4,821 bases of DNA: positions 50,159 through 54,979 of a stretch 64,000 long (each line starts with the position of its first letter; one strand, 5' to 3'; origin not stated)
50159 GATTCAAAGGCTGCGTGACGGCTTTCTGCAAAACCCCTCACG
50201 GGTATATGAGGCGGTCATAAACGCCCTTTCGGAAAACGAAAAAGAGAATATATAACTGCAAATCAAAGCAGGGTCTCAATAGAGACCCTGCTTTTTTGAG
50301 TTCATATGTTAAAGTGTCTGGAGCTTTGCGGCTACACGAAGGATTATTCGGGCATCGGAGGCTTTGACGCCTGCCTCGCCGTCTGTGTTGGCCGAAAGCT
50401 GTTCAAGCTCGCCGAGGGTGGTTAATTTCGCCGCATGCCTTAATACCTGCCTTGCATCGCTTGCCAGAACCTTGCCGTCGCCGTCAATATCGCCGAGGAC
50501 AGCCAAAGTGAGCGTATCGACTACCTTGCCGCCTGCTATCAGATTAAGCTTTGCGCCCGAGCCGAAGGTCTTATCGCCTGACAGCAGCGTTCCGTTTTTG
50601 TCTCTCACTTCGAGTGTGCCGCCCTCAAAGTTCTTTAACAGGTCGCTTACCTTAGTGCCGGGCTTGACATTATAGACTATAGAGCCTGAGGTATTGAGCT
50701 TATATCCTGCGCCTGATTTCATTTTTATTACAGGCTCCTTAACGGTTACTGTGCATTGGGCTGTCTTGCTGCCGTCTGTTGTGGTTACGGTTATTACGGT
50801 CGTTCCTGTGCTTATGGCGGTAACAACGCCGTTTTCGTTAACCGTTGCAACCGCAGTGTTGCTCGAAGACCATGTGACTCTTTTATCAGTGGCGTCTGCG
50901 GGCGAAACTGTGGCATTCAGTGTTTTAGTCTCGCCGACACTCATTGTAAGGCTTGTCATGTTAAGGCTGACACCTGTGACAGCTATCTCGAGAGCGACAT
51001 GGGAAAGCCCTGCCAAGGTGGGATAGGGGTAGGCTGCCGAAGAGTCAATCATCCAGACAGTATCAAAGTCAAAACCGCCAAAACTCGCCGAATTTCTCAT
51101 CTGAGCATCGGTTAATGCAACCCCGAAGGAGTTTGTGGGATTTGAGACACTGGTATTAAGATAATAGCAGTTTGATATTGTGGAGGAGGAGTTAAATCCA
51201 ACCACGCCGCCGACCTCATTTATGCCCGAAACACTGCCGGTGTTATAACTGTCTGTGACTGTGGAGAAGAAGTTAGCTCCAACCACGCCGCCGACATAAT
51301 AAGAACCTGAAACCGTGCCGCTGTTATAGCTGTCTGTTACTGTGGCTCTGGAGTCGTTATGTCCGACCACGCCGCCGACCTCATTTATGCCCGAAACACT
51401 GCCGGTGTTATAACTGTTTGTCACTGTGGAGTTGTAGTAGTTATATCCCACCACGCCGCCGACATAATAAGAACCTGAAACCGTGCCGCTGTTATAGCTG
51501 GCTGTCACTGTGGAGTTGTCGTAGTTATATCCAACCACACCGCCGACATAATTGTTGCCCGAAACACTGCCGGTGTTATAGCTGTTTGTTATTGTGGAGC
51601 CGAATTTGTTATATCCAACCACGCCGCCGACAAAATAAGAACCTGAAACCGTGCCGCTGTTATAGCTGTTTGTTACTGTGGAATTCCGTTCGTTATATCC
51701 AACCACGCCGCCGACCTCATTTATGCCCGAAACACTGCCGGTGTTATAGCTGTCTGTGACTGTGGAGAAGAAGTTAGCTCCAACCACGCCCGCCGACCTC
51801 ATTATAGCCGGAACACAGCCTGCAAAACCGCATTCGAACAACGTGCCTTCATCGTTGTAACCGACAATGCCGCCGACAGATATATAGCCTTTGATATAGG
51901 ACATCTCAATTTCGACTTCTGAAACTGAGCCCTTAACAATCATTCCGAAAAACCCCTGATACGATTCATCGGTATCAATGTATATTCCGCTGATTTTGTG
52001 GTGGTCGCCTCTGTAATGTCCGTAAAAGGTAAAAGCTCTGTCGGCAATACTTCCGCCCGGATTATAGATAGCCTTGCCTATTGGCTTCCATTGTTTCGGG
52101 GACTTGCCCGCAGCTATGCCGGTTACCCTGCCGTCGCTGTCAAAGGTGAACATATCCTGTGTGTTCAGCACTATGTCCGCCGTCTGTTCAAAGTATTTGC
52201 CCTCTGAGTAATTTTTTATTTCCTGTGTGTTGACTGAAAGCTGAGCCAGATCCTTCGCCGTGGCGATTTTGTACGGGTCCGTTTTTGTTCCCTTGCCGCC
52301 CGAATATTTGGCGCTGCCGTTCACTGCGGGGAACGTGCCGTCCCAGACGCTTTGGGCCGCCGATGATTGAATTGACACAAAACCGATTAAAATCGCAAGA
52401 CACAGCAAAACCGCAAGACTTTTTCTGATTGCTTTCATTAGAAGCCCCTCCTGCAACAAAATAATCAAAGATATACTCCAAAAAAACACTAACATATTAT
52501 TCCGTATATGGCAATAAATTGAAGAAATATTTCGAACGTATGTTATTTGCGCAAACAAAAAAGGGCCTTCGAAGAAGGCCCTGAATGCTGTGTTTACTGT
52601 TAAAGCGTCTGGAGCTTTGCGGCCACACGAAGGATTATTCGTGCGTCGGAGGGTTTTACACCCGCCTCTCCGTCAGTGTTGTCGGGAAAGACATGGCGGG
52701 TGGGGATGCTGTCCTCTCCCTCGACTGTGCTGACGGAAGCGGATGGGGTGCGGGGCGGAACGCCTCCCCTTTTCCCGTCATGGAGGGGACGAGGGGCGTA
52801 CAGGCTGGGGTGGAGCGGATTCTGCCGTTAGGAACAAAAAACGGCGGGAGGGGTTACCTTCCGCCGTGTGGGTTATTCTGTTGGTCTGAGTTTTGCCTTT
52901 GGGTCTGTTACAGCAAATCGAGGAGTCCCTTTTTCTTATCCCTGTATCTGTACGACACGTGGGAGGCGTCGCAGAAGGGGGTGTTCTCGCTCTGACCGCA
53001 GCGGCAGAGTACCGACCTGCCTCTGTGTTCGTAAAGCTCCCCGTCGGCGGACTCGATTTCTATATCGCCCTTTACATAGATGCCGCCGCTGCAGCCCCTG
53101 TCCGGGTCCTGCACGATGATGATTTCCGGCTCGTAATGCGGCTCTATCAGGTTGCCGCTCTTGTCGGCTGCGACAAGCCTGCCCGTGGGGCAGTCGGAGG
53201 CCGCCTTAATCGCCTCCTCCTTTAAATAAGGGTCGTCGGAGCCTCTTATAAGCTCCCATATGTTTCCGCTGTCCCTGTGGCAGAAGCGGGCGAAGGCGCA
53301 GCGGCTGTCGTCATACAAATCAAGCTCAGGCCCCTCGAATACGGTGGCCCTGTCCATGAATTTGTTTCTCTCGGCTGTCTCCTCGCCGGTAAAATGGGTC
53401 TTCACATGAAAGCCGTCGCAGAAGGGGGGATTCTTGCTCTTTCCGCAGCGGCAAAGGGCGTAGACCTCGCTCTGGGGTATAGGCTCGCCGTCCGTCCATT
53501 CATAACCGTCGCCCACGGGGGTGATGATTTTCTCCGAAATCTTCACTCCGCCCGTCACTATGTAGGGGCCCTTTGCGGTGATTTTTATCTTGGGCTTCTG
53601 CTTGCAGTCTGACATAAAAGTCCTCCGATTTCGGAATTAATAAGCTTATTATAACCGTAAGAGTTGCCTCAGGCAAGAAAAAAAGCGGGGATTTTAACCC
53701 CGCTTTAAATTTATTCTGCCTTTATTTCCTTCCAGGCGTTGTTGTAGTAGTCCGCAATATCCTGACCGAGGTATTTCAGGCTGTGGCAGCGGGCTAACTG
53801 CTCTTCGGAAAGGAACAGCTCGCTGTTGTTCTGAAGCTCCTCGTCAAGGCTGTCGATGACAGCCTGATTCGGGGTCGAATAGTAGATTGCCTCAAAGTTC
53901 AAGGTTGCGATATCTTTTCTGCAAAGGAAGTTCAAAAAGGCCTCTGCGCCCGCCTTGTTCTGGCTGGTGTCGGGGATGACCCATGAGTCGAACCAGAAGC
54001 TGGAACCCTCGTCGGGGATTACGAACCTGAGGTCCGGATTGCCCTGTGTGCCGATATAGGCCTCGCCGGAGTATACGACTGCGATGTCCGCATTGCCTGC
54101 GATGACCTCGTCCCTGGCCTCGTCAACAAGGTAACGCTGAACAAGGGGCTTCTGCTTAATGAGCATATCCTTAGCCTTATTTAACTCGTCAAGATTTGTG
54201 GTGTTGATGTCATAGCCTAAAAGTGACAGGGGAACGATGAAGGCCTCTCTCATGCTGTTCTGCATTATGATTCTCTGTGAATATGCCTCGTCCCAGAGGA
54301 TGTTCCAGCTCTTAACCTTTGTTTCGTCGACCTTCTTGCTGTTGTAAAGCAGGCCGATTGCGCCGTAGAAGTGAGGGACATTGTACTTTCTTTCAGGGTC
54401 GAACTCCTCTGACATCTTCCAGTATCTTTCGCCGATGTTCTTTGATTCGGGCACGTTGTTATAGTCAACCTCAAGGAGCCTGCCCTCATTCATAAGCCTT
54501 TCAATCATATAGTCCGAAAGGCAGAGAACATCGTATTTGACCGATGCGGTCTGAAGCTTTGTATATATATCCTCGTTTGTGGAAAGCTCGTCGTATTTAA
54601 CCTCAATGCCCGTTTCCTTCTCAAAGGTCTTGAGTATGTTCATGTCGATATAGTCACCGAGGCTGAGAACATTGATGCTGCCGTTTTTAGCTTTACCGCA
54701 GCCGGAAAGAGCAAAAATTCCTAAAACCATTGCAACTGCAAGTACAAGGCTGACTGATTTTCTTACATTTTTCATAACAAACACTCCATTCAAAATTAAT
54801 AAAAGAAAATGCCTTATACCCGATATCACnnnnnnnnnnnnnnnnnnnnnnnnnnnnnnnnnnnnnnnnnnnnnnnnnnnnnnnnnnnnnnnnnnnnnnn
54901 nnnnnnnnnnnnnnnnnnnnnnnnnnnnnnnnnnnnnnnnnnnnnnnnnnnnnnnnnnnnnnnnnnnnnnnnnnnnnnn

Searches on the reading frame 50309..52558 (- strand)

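Call 57: search_protein_families(library=pfam, proteins=[window:50309-52558:-], max_evalue=0.001)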
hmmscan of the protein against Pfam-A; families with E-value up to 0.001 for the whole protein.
window:50309-52558:- (749 aa): 3 families
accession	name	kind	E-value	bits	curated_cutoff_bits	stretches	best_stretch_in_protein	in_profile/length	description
PF07581.17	Glug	-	7.5e-31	104.8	20.5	4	362-389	1-28/28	The GLUG motif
PF02368.24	Big_2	-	5.7e-16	58.7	22.8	1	526-604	1-79/79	Bacterial Ig-like domain (group 2)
PF22359.2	Big-like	-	6.3e-05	23.6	27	1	561-607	3-47/48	Bacterial Ig-like domain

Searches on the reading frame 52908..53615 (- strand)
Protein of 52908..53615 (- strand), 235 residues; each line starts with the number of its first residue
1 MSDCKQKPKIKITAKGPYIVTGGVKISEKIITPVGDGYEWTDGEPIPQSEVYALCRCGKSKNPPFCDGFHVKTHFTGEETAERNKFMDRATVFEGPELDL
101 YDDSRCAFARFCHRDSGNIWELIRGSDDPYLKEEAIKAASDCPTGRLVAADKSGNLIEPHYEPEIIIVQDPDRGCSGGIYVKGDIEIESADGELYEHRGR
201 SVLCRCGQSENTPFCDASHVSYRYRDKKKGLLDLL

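Call 57: search_protein_families(library=pfam, proteins=[window:52908-53615:-], max_evalue=0.001)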
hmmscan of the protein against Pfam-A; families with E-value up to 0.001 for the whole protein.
window:52908-53615:- (235 aa): 2 families
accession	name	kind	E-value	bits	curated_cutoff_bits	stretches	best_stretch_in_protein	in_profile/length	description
PF09360.15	zf-CDGSH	-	3.8e-33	113.9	29.5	2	15-70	1-47/48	Iron-binding zinc finger CDGSH type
PF06902.16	Fer4_19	-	6e-07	29.9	24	1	94-151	2-63/64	Divergent 4Fe-4S mono-cluster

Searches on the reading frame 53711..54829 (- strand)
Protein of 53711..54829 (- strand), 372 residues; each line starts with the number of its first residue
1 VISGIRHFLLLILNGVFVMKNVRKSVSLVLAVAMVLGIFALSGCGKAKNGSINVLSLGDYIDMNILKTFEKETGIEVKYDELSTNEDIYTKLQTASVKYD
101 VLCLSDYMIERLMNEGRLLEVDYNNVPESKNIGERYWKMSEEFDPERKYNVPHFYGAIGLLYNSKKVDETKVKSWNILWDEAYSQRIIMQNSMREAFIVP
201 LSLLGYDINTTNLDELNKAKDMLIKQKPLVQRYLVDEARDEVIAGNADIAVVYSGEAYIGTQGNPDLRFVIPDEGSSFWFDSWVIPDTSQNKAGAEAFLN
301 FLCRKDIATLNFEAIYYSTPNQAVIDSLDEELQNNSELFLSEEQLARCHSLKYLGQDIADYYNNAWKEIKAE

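Call 57: search_protein_families(library=pfam, proteins=[window:53711-54829:-], max_evalue=0.001)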
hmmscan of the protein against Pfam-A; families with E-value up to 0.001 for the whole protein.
window:53711-54829:- (372 aa): 4 families
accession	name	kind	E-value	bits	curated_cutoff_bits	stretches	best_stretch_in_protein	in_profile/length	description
PF13416.11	SBP_bac_8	-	2.3e-23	83.8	27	1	65-338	2-277/279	Bacterial extracellular solute-binding protein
PF01547.30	SBP_bac_1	-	8.6e-19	69.1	26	1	60-302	9-300/307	Bacterial extracellular solute-binding protein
PF13343.11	SBP_bac_6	-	2.7e-18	66.8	24.6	1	99-328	4-228/245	Bacterial extracellular solute-binding protein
PF13531.11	SBP_bac_11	-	1.8e-07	31.6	25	1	65-302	16-212/227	Bacterial extracellular solute-binding protein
